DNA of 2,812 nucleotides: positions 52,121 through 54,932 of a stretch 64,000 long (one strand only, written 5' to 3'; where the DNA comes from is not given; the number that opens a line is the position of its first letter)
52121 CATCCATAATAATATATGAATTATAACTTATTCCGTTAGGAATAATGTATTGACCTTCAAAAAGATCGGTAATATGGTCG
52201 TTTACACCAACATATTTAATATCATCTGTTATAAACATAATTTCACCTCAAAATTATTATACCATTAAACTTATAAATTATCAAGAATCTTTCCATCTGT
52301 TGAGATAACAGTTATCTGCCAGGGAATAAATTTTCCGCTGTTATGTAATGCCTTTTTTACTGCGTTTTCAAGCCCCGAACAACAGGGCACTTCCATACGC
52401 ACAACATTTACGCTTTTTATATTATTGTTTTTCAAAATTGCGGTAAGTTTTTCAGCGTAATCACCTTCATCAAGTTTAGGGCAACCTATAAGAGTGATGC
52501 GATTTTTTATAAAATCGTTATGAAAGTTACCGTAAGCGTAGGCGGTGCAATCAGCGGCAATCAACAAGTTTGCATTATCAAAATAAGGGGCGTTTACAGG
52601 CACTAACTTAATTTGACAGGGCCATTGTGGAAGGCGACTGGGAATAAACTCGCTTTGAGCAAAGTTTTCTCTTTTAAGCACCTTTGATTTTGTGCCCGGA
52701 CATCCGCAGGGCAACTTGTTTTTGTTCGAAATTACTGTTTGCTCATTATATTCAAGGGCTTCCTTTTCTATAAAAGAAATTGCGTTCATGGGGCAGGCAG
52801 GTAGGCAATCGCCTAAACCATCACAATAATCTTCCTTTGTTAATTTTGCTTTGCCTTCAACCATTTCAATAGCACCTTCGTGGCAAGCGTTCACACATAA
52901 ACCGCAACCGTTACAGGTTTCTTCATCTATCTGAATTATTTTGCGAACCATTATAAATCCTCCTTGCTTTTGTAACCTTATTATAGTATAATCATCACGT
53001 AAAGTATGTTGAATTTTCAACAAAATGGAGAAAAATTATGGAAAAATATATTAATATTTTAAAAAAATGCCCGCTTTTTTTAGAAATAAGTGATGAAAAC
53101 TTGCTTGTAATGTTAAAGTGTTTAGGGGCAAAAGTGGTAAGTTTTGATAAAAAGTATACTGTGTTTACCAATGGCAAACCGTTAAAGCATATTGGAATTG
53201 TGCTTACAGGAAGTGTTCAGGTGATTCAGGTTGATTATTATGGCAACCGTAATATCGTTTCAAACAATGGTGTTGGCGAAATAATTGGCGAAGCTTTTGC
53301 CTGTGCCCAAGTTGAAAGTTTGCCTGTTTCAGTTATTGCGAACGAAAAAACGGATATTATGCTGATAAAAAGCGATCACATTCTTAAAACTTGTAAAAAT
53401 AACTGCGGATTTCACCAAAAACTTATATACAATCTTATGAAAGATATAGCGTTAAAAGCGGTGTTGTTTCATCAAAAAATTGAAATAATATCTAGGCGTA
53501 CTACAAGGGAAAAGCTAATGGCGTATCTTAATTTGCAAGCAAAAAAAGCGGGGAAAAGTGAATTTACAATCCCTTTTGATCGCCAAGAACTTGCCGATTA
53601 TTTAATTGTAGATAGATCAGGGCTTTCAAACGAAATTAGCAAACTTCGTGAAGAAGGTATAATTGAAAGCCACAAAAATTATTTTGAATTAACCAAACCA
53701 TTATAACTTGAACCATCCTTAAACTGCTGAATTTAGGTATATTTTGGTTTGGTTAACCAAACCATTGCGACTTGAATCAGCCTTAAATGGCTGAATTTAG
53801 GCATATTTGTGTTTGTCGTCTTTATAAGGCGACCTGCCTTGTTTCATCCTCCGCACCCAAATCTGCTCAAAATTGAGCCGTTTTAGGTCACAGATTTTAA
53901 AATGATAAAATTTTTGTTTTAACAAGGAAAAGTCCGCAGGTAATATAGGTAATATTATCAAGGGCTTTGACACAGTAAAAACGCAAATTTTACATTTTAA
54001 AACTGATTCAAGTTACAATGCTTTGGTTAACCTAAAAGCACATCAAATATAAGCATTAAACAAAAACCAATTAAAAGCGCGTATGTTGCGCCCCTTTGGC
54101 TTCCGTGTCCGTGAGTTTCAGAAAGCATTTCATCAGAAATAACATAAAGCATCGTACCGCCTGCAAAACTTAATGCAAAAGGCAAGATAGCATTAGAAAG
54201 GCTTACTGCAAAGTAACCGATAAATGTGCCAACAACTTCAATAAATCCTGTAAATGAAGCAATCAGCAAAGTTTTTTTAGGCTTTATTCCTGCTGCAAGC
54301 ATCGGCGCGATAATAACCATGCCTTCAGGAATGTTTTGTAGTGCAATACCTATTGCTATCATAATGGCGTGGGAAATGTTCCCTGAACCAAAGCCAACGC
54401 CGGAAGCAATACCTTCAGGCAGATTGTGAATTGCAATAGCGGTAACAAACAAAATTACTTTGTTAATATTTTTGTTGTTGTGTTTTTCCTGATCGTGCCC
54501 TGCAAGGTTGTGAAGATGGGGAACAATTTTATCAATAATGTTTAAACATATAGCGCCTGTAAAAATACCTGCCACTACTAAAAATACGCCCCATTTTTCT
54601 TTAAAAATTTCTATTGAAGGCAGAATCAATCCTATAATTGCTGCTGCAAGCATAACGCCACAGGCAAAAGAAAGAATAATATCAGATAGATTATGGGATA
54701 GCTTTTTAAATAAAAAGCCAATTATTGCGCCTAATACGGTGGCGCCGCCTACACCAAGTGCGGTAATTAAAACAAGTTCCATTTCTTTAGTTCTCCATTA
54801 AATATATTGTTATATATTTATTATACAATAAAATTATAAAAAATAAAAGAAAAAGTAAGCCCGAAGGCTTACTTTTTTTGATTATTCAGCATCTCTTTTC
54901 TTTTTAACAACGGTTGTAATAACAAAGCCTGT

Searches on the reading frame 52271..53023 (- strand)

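Call 68: search_protein_families(library=pfam, proteins=[window:52271-53023:-], max_evalue=0.001)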
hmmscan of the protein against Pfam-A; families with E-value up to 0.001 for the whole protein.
window:52271-53023:- (250 aa): 10 families
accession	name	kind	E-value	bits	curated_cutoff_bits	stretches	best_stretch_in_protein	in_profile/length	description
PF12838.12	Fer4_7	-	2.1e-11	44.5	27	2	36-81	1-52/52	4Fe-4S dicluster domain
PF00037.32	Fer4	-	8.1e-11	41.7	21.1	1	30-53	1-24/24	4Fe-4S binding domain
PF12837.12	Fer4_6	-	3.1e-10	40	25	1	29-52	1-24/24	4Fe-4S binding domain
PF14697.11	Fer4_21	-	6.1e-09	36.3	35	1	31-83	2-58/59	4Fe-4S dicluster domain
PF13237.11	Fer4_10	-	6.9e-08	32.7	25.5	1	30-78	2-53/53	4Fe-4S dicluster domain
PF25160.1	LdpA_Fe-S-bd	-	6.8e-07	29.4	27.6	0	64-84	25-45/49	LdpA Fe-S cluster-binding domain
PF13187.11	Fer4_9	-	2.6e-06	27.8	27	1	37-82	2-52/52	4Fe-4S dicluster domain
PF12797.12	Fer4_2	-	5.1e-06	26.6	24.5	1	30-48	3-21/22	4Fe-4S binding domain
PF13484.11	Fer4_16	-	0.00045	21.4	30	0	37-59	2-24/66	4Fe-4S double cluster binding domain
PF12800.12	Fer4_4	-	0.00071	20.2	24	1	35-50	2-17/17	4Fe-4S binding domain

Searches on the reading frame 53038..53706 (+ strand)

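Call 68: search_protein_families(library=pfam, proteins=[window:53038-53706:+], max_evalue=0.001)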
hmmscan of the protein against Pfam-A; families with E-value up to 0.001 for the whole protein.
window:53038-53706:+ (222 aa): 2 families
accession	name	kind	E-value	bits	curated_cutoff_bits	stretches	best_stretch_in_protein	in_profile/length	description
PF00027.35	cNMP_binding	-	2.5e-10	40.6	27.5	1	34-122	2-89/89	Cyclic nucleotide-binding domain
PF13545.12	HTH_Crp_2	-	4.4e-09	36.6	27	1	159-218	2-61/70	Crp-like helix-turn-helix domain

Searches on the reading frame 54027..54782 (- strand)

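Call 68: search_protein_families(library=pfam, proteins=[window:54027-54782:-], max_evalue=0.001)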
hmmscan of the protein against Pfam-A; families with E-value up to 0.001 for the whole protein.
window:54027-54782:- (251 aa): 1 family
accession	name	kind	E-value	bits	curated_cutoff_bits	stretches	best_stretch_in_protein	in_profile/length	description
PF02535.28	Zip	-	4.8e-27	95.5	35.1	2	104-246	173-322/323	ZIP Zinc transporter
